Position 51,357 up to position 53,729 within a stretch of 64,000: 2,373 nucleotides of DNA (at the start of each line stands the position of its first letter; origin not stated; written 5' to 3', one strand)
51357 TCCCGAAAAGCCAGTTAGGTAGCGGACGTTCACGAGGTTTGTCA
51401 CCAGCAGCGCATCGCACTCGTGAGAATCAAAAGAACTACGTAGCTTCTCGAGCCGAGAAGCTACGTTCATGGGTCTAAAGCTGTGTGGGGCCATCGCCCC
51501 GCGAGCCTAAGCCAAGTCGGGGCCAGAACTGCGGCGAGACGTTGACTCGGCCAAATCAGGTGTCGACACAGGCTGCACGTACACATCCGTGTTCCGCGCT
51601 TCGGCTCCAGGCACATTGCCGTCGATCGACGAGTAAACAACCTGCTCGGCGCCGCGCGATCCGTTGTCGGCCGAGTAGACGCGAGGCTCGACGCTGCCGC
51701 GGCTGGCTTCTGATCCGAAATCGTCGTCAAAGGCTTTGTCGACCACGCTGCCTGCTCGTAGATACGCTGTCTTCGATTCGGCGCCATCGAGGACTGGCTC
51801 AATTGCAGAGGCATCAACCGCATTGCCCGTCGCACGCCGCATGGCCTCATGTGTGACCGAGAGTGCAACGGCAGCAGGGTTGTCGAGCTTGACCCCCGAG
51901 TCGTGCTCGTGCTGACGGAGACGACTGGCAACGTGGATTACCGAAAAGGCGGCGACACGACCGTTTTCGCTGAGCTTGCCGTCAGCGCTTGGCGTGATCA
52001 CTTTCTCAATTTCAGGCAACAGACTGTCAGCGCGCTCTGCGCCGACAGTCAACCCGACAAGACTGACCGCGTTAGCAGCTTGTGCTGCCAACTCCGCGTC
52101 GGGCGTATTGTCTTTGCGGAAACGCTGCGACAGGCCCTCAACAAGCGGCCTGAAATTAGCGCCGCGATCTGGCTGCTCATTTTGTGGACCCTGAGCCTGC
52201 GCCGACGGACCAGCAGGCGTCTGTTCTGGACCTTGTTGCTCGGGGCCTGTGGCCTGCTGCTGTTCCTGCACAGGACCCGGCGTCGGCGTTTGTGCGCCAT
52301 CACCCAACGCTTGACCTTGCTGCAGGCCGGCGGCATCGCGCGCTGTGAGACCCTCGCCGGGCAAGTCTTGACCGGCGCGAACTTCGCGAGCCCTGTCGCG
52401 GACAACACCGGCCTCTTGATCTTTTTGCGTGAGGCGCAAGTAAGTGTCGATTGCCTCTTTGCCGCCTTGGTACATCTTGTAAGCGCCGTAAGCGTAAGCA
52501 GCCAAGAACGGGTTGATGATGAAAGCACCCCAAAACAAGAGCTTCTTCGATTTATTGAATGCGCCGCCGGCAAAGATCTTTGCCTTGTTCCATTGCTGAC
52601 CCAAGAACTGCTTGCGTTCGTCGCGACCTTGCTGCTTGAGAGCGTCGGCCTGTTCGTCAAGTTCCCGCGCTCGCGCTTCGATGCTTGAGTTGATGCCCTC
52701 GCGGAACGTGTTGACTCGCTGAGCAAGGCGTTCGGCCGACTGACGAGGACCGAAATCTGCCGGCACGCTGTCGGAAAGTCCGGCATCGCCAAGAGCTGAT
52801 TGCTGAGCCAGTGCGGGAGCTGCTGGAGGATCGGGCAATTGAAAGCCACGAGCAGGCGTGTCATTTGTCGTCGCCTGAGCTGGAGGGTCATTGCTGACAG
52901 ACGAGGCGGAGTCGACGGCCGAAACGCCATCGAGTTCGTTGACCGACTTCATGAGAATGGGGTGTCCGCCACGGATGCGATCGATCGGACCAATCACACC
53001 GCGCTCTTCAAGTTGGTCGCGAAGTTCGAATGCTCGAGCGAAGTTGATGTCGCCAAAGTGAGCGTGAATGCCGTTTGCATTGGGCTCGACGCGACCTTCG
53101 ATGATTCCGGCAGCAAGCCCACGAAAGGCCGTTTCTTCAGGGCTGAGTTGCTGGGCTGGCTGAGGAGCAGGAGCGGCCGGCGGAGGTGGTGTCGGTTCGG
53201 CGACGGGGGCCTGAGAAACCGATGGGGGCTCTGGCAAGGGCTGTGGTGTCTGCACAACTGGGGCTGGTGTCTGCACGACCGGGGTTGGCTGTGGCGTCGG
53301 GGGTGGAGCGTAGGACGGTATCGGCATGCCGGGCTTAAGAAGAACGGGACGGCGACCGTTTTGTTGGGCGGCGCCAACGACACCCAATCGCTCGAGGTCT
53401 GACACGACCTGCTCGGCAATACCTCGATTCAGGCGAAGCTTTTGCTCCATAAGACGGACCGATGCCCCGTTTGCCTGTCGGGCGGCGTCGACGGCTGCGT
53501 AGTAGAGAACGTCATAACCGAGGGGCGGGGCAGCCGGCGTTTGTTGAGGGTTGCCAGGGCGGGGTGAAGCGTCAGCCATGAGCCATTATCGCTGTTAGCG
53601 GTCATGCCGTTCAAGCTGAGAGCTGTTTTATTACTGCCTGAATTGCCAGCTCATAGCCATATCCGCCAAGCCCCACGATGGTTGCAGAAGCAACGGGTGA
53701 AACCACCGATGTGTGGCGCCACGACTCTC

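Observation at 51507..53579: Motor-less protein with two FtsK-gamma-like winged helices, wedged between aroQ and pepQ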

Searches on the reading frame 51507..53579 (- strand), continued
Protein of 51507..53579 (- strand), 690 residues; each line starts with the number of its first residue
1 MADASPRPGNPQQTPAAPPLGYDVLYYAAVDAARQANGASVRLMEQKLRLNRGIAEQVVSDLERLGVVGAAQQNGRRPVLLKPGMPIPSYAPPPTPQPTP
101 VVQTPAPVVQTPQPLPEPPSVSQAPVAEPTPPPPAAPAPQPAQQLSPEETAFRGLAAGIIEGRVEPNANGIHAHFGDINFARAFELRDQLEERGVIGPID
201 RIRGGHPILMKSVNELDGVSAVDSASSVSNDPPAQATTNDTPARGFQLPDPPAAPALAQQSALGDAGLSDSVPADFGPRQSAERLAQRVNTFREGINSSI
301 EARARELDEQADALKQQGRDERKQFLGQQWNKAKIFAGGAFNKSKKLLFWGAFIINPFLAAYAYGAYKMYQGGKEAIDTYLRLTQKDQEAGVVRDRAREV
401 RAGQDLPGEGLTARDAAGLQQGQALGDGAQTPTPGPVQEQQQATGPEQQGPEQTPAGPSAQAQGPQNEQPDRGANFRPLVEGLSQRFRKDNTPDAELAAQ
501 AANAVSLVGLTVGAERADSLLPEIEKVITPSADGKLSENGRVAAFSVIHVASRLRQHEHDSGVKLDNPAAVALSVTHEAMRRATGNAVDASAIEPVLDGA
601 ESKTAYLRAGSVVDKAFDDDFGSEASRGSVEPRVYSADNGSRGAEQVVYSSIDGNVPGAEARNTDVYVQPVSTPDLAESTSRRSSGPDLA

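Call 89: find_encoding_contigs(protein=P0003, flank=6000, max_places=3)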
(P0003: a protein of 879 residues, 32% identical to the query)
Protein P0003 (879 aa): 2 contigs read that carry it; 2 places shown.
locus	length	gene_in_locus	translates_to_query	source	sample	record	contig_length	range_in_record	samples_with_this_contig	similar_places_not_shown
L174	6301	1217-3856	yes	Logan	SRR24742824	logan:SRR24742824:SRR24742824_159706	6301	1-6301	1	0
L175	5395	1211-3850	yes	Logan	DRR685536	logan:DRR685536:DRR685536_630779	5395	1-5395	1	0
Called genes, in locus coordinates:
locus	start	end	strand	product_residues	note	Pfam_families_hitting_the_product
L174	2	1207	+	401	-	?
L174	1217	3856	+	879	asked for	PF09397:FtsK_gamma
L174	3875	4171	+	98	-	PF18908:DUF5663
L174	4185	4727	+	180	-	PF00254:FKBP_C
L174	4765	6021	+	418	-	PF01702:TGT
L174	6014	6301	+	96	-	?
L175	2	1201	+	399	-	?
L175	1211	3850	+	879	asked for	PF09397:FtsK_gamma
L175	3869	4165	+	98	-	PF18908:DUF5663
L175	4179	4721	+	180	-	PF00254:FKBP_C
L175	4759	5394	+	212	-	?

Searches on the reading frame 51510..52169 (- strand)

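Call 7: search_protein_families(library=pfam, proteins=[window:51510-52169:-], max_evalue=10)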
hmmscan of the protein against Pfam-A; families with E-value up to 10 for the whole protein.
seq(220 aa): 1 family
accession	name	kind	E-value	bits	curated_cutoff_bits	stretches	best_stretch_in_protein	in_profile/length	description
PF00547.23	Urease_gamma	-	0.15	12.9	23.9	1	77-112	12-46/99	Urease, gamma subunit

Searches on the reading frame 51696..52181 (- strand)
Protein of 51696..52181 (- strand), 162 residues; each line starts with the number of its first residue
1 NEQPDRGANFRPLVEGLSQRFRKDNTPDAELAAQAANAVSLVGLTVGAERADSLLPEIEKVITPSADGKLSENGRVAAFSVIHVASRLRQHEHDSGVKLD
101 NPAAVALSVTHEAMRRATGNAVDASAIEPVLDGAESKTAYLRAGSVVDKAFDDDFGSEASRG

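Call 64: predict_structure(protein=window:51696-52181:-)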
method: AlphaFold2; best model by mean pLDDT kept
length: 162 residues; sequences in the alignment: 1
mean_pLDDT: 69.8   pTM: 0.66
mean pLDDT of the five models: 69.8, 56.2, 54.8, 54.4, 48.1
residues with pLDDT >= 90: 0; 70-90: 100; 50-70: 49; < 50: 13
segments of 3 or more residues with pLDDT < 50: 1-4, 158-162
pLDDT, mean of each block of 10 residues (from residue 1): 52 72 76 76 58 72 71 80 79 73 72 75 52 70 82 63 41
secondary structure, 60 per line:
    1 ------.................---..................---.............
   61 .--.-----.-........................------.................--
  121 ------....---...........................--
elements in order: H7-23 H27-44 H48-61 H72-95 H102-118 H127-130 H134-160

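Call 66: fold_search(model_id=the predicted structure, library=pdb)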
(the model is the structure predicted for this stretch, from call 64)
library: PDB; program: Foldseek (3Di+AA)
matches with E <= 10: 293; with E <= 0.001: 0
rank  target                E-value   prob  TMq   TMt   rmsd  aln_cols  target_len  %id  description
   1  7vg4_E                1.8e-01  0.35  0.26  0.23  15.4       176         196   15  10,5-methenyltetrahydrofolate cyclohydrolase from Methylobacterium extorquens AM1 strain (released 2022-07-06)
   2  6xr2_E                5.4e-01  0.25  0.23  0.22  12.3       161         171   12  Computationally designed right-handed alpha/alpha homotrimeric toroid with 3 repeats per subunit (released 2021-07-14)
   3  8e0n_B                8.4e-01  0.18  0.23  0.22  11.5       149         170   13  Homotrimeric variant of tcTRP9, BGL18 (released 2023-04-12)
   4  6w2v_B                8.4e-01  0.15  0.22  0.17  13.1       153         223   17  Junction 23, DHR14-DHR18 (released 2020-04-15)
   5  8k84_B                9.3e-01  0.30  0.34  0.32  10.0       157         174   18  De novo design protein -N3 (released 2024-07-31)
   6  6w2v_A                1.1e+00  0.16  0.23  0.18  12.4       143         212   16  Junction 23, DHR14-DHR18 (released 2020-04-15)
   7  8e0l_C                1.2e+00  0.20  0.27  0.27  11.2       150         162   11  Homotrimeric variant of tcTRP9, BGL06 (released 2023-04-12)
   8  8fin_B                1.3e+00  0.16  0.28  0.27  12.9       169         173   15  Multi-state design of two-state switchable hinge proteins (released 2023-08-16)
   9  8fin_A                1.4e+00  0.18  0.30  0.29  14.2       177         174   18  Multi-state design of two-state switchable hinge proteins (released 2023-08-16)
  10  4p3g_D                1.4e+00  0.10  0.23  0.20  13.6       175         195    9  Structure of the SRP68-RBD from Chaetomium thermophilum (released 2014-04-16)
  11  1t9g_A                1.4e+00  0.10  0.21  0.10  13.9       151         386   18  Structure of the human MCAD:ETF complex (released 2004-06-08)
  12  8e0l_A                1.5e+00  0.18  0.27  0.27  11.1       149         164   11  Homotrimeric variant of tcTRP9, BGL06 (released 2023-04-12)
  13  9div_H                1.6e+00  0.15  0.28  0.33  13.7       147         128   15  The crystal structure of de novo designed ChuA binding protein C8 (released 2025-05-21)
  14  8k84_A                1.7e+00  0.18  0.32  0.30  10.0       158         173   18  De novo design protein -N3 (released 2024-07-31)
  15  6xr2_B                1.7e+00  0.14  0.26  0.26  11.8       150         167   13  Computationally designed right-handed alpha/alpha homotrimeric toroid with 3 repeats per subunit (released 2021-07-14)
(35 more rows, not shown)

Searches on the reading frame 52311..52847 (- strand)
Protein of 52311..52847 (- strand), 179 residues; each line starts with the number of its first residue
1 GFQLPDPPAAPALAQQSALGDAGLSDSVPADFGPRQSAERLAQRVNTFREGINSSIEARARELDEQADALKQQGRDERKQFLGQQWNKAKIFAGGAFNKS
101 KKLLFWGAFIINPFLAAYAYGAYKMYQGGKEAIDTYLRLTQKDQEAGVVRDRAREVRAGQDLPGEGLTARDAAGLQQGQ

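Call 7: search_protein_families(library=pfam, proteins=[window:52311-52847:-], max_evalue=10)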
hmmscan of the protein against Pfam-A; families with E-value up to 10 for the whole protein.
seq(179 aa): 2 families
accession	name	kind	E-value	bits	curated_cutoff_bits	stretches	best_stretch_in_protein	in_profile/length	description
PF02912.23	Phe_tRNA-synt_N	-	0.003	17.9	22.3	2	41-69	38-66/69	Aminoacyl tRNA synthetase class II, N-terminal domain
PF11101.13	DUF2884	-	0.16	12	30.6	1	39-70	170-201/228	Protein of unknown function (DUF2884)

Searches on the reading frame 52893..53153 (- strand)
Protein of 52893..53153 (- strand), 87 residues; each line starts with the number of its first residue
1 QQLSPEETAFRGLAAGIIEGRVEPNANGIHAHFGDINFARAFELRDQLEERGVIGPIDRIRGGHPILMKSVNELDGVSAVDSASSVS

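Call 7: search_protein_families(library=pfam, proteins=[window:52893-53153:-], max_evalue=10)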
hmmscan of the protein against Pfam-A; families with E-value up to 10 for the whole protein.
seq(87 aa): 1 family
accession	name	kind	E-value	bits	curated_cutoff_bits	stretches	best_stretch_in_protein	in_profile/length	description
PF09397.16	FtsK_gamma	-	0.00077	19.6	30.6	1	36-59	31-54/63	Ftsk gamma domain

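Call 40: search_solved_structures(query=window:52926-53144:-, max_evalue=10, show_alignments=3)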
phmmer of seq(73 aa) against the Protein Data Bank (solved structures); distinct sequences matched with E-value up to 10: 1.
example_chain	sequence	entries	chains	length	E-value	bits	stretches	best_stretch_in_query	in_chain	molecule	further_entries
7xfp_A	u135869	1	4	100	0.16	15.7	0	10-29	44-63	IceA2 protein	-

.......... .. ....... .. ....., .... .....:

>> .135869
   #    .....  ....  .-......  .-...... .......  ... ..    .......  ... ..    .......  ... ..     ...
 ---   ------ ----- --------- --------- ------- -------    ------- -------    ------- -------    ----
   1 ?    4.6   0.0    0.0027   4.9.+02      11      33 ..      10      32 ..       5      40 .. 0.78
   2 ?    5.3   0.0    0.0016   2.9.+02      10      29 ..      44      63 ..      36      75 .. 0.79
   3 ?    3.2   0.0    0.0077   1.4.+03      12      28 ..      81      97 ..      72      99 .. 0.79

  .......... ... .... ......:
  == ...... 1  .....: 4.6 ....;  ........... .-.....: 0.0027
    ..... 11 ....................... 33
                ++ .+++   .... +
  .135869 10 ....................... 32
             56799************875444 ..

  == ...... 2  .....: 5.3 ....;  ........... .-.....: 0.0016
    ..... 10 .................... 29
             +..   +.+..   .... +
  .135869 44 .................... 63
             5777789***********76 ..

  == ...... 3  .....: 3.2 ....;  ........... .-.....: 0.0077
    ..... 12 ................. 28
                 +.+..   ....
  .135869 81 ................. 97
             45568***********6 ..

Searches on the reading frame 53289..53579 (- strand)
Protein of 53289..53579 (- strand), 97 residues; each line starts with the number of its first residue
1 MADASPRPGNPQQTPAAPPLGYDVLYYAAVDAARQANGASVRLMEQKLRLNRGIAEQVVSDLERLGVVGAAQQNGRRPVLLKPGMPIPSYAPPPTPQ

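Call 7: search_protein_families(library=pfam, proteins=[window:53289-53579:-], max_evalue=10)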
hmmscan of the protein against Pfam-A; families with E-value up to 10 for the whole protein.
seq(97 aa): 1 family
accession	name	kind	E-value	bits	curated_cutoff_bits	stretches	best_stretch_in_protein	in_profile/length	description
PF09397.16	FtsK_gamma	-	4.7e-07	29.9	30.6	1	22-81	3-62/63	Ftsk gamma domain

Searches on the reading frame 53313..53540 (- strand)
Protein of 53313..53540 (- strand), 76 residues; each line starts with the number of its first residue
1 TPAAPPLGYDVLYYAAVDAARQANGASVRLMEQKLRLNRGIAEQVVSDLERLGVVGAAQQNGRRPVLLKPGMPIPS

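Call 31: find_homologous_proteins(query=window:53313-53540:-, max_evalue=10)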
Query seq(76 aa): 1 candidates shared short words with the query, none scored E <= 10.
